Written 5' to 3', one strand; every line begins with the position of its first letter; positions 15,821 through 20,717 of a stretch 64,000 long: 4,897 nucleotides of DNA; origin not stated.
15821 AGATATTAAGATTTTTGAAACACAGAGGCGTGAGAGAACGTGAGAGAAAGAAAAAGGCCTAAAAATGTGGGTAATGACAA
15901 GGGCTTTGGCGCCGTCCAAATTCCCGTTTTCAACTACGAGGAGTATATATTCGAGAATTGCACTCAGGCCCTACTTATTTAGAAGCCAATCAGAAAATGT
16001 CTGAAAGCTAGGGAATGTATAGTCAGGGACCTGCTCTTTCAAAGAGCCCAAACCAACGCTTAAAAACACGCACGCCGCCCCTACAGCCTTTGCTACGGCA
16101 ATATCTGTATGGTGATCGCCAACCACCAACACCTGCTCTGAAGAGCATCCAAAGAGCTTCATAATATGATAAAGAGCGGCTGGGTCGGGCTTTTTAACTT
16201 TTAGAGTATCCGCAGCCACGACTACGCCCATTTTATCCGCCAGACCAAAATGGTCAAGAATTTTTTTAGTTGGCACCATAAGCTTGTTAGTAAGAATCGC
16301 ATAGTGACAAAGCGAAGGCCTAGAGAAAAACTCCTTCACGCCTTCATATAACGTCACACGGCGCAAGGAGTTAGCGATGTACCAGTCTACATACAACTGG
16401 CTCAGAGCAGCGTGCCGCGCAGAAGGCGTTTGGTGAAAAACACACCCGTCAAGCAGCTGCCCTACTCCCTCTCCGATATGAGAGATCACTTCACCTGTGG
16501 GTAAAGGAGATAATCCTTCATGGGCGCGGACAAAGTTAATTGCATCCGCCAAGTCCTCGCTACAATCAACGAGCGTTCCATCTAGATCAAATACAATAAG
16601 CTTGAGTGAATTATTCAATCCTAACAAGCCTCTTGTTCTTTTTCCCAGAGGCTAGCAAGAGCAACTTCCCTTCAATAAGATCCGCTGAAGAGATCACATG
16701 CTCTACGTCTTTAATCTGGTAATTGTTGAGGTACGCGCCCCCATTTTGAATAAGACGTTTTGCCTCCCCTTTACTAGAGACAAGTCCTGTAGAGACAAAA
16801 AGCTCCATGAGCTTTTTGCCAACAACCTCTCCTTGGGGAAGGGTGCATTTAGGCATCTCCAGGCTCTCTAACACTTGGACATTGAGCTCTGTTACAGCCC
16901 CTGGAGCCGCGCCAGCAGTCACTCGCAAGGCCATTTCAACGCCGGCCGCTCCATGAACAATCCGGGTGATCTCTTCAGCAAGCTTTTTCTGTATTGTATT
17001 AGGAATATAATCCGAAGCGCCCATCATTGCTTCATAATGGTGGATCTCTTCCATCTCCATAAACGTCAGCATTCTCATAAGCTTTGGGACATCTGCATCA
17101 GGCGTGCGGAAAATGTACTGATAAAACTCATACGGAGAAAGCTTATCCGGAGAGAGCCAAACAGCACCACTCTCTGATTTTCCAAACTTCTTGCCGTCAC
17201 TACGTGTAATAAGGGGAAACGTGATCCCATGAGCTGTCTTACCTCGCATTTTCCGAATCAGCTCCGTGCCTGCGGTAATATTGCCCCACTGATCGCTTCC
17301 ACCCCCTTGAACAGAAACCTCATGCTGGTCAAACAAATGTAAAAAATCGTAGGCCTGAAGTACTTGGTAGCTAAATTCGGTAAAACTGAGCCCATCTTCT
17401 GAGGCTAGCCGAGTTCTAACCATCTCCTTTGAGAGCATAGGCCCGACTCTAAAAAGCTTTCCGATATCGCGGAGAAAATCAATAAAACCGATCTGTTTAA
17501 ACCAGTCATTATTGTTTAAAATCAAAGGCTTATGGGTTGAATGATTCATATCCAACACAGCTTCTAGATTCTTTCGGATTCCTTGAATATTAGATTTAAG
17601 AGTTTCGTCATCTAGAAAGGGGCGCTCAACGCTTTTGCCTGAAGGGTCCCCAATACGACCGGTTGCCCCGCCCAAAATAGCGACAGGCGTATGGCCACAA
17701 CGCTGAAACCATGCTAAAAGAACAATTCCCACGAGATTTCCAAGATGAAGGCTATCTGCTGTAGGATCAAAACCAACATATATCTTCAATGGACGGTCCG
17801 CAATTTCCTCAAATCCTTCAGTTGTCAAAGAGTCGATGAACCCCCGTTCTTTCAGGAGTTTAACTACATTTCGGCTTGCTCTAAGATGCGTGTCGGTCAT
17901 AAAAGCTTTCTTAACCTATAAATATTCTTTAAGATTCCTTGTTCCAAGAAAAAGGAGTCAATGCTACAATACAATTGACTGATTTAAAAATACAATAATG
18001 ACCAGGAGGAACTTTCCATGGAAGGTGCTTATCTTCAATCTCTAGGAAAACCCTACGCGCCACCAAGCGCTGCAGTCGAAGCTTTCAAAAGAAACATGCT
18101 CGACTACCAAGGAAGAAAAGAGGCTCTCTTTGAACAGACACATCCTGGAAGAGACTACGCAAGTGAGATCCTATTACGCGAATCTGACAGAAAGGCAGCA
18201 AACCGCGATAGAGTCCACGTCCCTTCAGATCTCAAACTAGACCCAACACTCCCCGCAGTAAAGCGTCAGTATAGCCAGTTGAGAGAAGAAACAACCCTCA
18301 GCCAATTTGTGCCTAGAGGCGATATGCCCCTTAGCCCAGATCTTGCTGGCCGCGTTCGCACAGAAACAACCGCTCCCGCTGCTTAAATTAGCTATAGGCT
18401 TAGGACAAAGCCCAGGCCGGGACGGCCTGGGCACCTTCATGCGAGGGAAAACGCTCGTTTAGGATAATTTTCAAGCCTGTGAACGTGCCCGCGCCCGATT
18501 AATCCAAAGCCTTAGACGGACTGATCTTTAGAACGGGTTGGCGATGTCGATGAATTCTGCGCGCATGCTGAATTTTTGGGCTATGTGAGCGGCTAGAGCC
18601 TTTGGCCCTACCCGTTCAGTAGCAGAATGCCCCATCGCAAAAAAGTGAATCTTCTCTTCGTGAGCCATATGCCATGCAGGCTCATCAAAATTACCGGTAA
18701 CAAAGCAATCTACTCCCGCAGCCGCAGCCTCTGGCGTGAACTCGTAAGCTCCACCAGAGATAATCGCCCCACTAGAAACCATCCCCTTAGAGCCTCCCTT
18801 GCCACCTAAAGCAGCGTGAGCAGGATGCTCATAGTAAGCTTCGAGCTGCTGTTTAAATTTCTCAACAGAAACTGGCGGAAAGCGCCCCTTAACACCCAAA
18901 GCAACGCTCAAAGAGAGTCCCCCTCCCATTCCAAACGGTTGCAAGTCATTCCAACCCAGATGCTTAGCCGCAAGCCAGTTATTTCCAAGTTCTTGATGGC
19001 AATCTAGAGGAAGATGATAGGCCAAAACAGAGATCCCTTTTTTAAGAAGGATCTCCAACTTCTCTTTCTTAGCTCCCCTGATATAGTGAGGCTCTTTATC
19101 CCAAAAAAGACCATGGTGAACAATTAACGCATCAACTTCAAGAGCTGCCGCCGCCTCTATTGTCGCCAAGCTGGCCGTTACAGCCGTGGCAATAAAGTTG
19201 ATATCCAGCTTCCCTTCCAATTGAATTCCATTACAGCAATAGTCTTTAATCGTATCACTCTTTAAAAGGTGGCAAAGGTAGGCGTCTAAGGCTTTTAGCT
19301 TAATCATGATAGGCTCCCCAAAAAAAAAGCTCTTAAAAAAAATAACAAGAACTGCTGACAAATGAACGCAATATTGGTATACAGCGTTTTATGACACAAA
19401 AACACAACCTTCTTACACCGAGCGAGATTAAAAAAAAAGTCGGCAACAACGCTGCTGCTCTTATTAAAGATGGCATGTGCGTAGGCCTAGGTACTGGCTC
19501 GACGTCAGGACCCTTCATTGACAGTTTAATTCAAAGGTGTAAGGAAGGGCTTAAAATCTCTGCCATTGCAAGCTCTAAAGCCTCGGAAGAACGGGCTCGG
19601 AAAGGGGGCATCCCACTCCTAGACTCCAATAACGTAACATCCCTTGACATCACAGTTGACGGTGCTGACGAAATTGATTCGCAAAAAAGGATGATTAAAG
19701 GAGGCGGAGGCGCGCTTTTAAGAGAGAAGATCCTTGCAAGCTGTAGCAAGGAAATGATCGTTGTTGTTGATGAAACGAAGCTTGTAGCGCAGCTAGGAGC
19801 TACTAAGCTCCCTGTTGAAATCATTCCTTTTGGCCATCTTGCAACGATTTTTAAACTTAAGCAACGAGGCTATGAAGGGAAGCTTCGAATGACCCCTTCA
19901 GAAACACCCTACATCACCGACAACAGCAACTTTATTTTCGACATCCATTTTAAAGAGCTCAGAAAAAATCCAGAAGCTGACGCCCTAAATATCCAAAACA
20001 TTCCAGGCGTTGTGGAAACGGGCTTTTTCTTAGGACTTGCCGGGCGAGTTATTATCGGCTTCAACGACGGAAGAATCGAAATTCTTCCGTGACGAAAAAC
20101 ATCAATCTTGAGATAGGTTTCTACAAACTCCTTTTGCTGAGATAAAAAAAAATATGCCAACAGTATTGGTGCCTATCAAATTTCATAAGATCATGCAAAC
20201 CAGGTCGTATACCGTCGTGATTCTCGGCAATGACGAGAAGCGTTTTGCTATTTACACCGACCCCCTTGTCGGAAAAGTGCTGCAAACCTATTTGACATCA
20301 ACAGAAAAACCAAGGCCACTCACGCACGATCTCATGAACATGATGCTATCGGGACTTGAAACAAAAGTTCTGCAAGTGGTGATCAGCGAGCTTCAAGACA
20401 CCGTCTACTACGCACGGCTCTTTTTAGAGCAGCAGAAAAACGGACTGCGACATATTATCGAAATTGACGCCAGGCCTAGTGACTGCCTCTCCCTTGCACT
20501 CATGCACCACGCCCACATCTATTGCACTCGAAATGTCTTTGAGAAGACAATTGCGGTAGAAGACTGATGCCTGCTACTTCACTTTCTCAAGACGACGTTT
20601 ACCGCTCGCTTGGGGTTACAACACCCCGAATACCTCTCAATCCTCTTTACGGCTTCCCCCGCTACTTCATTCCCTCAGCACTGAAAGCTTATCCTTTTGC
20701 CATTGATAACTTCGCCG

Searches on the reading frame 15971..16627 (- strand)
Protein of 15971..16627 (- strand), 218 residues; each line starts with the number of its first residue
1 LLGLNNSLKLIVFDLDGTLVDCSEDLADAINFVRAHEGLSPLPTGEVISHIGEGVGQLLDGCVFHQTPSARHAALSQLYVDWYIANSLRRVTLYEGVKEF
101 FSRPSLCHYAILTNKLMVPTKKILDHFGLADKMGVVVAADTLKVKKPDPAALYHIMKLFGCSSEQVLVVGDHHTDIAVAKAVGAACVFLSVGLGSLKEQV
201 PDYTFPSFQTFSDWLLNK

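Call 58: search_protein_families(library=pfam, proteins=[window:15971-16627:-], max_evalue=0.001)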
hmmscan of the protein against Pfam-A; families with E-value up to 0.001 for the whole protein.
window:15971-16627:- (218 aa): 6 families
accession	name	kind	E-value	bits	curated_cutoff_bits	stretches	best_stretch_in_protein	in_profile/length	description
PF13419.12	HAD_2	-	4e-28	99.2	23.8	1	11-187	1-176/178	Haloacid dehalogenase-like hydrolase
PF00702.32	Hydrolase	-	1.4e-24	88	26.4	1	9-183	2-191/191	haloacid dehalogenase-like hydrolase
PF13242.12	Hydrolase_like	-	3.7e-09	36.8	22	1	145-198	3-57/75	HAD-hyrolase-like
PF12710.13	HAD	-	4.5e-07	30.9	27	1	11-180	1-189/189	haloacid dehalogenase-like hydrolase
PF09419.16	PGP_phosphatase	-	0.00047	20.2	20.4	1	132-193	104-167/168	Mitochondrial PGP phosphatase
PF08282.18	Hydrolase_3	-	0.00067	19.9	20.9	0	151-185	191-225/255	haloacid dehalogenase-like hydrolase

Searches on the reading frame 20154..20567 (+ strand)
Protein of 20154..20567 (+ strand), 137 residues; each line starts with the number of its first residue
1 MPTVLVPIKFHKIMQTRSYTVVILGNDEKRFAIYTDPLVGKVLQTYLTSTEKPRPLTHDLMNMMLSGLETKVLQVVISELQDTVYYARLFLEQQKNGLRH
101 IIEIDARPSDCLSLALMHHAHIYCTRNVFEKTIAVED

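Call 58: search_protein_families(library=pfam, proteins=[window:20154-20567:+], max_evalue=0.001)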
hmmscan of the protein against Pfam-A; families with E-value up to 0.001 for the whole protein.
window:20154-20567:+ (137 aa): 1 family
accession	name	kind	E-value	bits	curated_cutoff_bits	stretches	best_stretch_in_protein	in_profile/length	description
PF02577.19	BFN_dom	-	3.8e-26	91.6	27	1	22-132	1-107/112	Bifunctional nuclease domain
